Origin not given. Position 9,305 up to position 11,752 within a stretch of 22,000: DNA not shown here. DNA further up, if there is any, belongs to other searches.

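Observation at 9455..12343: Orphan two-gene ABC machine with a ~540-aa ectodomain, set between lptA and fabZ-lpxB-lptB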

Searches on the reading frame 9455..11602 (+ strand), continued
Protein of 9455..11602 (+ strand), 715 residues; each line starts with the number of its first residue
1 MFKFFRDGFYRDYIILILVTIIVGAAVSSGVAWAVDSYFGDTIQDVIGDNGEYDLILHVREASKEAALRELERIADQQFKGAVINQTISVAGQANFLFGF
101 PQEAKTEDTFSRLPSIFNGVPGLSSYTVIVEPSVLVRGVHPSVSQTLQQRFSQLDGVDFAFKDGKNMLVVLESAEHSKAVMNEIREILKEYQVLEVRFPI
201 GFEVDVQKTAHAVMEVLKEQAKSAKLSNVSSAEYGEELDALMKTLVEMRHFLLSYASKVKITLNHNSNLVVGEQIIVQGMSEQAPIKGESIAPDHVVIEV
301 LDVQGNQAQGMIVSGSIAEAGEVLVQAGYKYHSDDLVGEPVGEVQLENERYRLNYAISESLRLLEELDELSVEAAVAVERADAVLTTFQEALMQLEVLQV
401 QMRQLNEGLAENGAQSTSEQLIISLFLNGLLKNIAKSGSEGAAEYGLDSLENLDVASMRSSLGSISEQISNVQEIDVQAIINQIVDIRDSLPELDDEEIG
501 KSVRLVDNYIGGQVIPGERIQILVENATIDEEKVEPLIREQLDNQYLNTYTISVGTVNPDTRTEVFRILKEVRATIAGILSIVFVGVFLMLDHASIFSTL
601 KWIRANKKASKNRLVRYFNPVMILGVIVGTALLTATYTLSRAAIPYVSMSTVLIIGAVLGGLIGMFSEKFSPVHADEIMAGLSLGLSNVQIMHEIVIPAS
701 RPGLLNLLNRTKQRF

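Call 42: find_homologous_proteins(query=L066:10001-12313:+, max_evalue=0.001)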
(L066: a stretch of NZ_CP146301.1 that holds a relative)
Query L066:10001-12313:+ (771 aa): 236 proteins with E <= 0.001 among 8000 candidates; the best 120 are listed.
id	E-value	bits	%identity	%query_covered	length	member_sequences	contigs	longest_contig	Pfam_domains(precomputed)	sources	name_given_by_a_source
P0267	0.0e+0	1603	97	100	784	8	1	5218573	-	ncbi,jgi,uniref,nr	ncbi:hypothetical protein [Sporomusa sp. KB1]|jgi:hypothetical protein|uniref:hypothetical protein n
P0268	0.0e+0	1569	95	100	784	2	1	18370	-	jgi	-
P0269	0.0e+0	1504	91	100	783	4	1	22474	-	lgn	-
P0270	0.0e+0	1450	86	100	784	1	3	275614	-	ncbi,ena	-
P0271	0.0e+0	1445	87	100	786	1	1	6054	-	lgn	-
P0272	0.0e+0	1420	86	100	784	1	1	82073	-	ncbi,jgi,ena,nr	ncbi:MAG: hypothetical protein H6Q72_4252 [Firmicutes bacterium]|nr:hypothetical protein [Bacillota 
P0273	0.0e+0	1403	84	100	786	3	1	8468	-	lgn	-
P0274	0.0e+0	1382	83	100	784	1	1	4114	-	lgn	-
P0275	0.0e+0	1355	81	100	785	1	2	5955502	-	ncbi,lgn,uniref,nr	ncbi:hypothetical protein [Sporomusa acidovorans]|uniref:Chromosome partition protein Smc n=1 Tax=Sp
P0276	0.0e+0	1339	79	100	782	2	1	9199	-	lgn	-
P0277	0.0e+0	1316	78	100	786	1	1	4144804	-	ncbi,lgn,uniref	ncbi:hypothetical protein SCACP_32550 [Sporomusa carbonis]|uniref:hypothetical protein n=1 Tax=Sporo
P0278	0.0e+0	1302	77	100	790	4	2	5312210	-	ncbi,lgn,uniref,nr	ncbi:hypothetical protein [Sporomusa malonica]|uniref:Uncharacterized protein n=1 Tax=Sporomusa malo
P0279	0.0e+0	1296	77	100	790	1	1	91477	-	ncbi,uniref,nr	ncbi:hypothetical protein [Sporomusa sp.]|uniref:hypothetical protein n=1 Tax=Sporomusa sp. TaxID=20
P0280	0.0e+0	1283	76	100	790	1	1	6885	-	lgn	-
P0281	0.0e+0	1271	76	100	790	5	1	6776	-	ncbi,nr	ncbi:MAG: hypothetical protein K0R22_2191 [Sporomusa sp.]|nr:hypothetical protein [Sporomusa sp.]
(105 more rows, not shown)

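Call 46: find_encoding_contigs(protein=P0240, flank=10000, max_places=3)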
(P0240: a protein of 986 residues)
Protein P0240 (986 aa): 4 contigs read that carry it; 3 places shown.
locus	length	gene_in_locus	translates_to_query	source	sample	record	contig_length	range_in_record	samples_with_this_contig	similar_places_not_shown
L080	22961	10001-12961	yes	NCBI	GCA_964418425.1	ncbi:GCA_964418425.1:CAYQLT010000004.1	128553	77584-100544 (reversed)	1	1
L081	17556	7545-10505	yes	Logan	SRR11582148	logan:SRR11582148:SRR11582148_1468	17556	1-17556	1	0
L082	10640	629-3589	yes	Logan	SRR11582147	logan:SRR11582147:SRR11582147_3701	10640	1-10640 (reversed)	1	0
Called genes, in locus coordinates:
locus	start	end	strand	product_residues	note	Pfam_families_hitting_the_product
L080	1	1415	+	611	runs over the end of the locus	PF07244:POTRA, PF01103:Omp85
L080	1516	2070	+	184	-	PF03938:OmpH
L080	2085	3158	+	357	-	PF04613:LpxD, PF21711:DCTN5 (faint), PF25087:GMPPB_C (faint), PF00132:Hexapep (weak), PF14602:Hexapep_2 (faint), PF25084:LbH_EIF2B, PF00132:Hexapep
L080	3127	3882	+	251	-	-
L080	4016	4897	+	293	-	-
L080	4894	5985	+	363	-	PF03739:LptF_LptG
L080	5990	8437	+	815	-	-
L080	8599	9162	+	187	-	PF06835:LptC (weak)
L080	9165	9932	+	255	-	PF03968:LptD_N (faint)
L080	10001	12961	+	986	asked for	PF00005:ABC_tran, PF13304:AAA_21 (faint)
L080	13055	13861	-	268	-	-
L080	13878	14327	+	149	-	PF22817:ApeP-like, PF07977:FabA, PF22818:ApeI-like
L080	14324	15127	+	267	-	PF25084:LbH_EIF2B (faint), PF25087:GMPPB_C (faint), PF00132:Hexapep (weak), PF13720:Acetyltransf_11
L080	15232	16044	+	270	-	PF17930:LpxI_N (weak), PF06230:LpxI_C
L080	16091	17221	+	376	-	PF02684:LpxB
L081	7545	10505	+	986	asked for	PF00005:ABC_tran, PF13304:AAA_21 (faint)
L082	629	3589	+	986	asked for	PF00005:ABC_tran, PF13304:AAA_21 (faint)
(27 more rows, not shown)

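Call 47: find_encoding_contigs(protein=P0181, flank=10000, max_places=3)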
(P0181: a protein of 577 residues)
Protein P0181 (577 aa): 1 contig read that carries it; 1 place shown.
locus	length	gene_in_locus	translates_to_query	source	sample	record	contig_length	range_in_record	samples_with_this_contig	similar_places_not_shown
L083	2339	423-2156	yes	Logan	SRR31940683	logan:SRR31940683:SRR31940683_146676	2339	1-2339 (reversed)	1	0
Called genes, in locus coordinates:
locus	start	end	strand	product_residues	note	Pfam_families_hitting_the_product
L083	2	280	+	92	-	?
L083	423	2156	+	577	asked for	-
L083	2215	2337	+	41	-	?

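Call 48: search_protein_families(library=pfam, alignment_id=A1, max_evalue=10)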
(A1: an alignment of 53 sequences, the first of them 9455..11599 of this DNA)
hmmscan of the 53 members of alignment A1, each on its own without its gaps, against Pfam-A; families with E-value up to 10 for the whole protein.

A. member 1, window:9455-11599:+ (715 aa): 7 families
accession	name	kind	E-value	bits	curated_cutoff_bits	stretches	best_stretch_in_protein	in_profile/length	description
PF03927.19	NapD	-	0.021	15.4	28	1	133-196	5-67/76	NapD protein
PF09999.14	DUF2240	-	0.03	14.4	22.3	1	170-263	42-137/144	Uncharacterized protein conserved in archaea (DUF2240)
PF22045.1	CmlS_C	-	0.076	13.7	27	1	390-439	62-111/118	Chloramphenicol halogenase CmlS C-terminal domain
PF07274.17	DUF1440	-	0.14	12.6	34.7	1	622-700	28-105/135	Protein of unknown function (DUF1440)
PF11368.13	DUF3169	-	0.19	11.8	31.6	1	646-678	4-40/250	Protein of unknown function (DUF3169)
PF11490.13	DNA_pol3_a_NII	-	0.32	11.3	26.3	1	153-223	20-91/117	DNA polymerase III polC-type N-terminus II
PF13886.12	TM7S3_TM198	-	1.6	8.8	29.2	1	615-670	21-75/199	TM7S3/TM198-like domain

B. families by the number of members that match (of 53 scanned): 108 families (the first 25 are shown)
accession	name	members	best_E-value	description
PF00528.27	BPD_transp_1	28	0.00026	Binding-protein-dependent transport system inner membrane component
PF03927.19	NapD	22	0.00058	NapD protein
PF01576.24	Myosin_tail_1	7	0.012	Myosin tail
PF04375.19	HemX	7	0.048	HemX, putative uroporphyrinogen-III C-methyltransferase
PF22045.1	CmlS_C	7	0.057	Chloramphenicol halogenase CmlS C-terminal domain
PF25285.1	DUF7875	6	0.039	Domain of unknown function (DUF7875)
PF10046.14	BLOC1_2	5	0.0024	Biogenesis of lysosome-related organelles complex-1 subunit 2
PF05531.17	NPV_P10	5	1.4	Nucleopolyhedrovirus P10 protein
PF09999.14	DUF2240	4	0.0048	Uncharacterized protein conserved in archaea (DUF2240)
PF17802.7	SpaA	4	0.007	Prealbumin-like fold domain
PF20990.2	DUF2207_C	4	0.22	Predicted membrane protein (DUF2207) C-terminal domain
PF08824.15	Serine_rich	3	0.00014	Serine rich protein interaction domain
PF05622.17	HOOK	3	0.0022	HOOK protein coiled-coil region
PF12811.12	BaxI_1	3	0.0067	Bax inhibitor 1 like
PF07889.17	DUF1664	3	0.013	Protein of unknown function (DUF1664)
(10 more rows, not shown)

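Call 52: search_solved_structures(query=A3, max_evalue=10, show_alignments=0)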
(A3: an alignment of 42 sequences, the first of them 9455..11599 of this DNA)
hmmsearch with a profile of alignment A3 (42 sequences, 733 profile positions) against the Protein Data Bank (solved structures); distinct sequences matched with E-value up to 10: 144 (the best 60 are shown).
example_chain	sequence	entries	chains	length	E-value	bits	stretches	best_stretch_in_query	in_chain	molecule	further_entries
7y9n_A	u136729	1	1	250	8.1e-06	27.8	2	368-492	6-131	Spike protein S2',5HB-H2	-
7wxz_A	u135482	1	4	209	0.0036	19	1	363-497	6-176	Spike protein S2'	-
1wyy_A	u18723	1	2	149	0.0065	18.1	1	362-494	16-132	E2 Glycoprotein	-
6yuf_A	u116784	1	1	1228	0.012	17.2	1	344-490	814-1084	Structural maintenance of chromosomes protein 1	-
6yvu_B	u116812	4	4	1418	0.017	16.8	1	355-506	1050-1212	Structural maintenance of chromosomes protein 4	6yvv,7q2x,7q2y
4hpq_C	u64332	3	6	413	0.019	16.6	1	360-530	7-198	Atg17 | KLTH0D15642p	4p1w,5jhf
3ja6_H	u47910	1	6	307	0.021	16.5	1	328-508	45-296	Methyl-accepting chemotaxis protein 2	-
5amo_A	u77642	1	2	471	0.021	16.5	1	323-489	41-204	NOELIN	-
2ch7_B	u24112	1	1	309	0.021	16.5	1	327-508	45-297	METHYL-ACCEPTING CHEMOTAXIS PROTEIN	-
6lxt_A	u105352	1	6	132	0.037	15.7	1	363-456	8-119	Spike protein S2, Spike protein S2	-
2ch7_A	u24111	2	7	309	0.039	15.6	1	327-530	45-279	METHYL-ACCEPTING CHEMOTAXIS PROTEIN | Methyl-accepting chemotaxis protein 2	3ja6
6egc_A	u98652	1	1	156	0.039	15.6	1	348-469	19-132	SC_2L4HC2_23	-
5x58_A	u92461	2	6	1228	0.04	15.5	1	362-491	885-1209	Spike glycoprotein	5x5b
4hhu_A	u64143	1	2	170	0.041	15.5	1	134-191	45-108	OR280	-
7cot_A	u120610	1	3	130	0.043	15.4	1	363-455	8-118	Spike glycoprotein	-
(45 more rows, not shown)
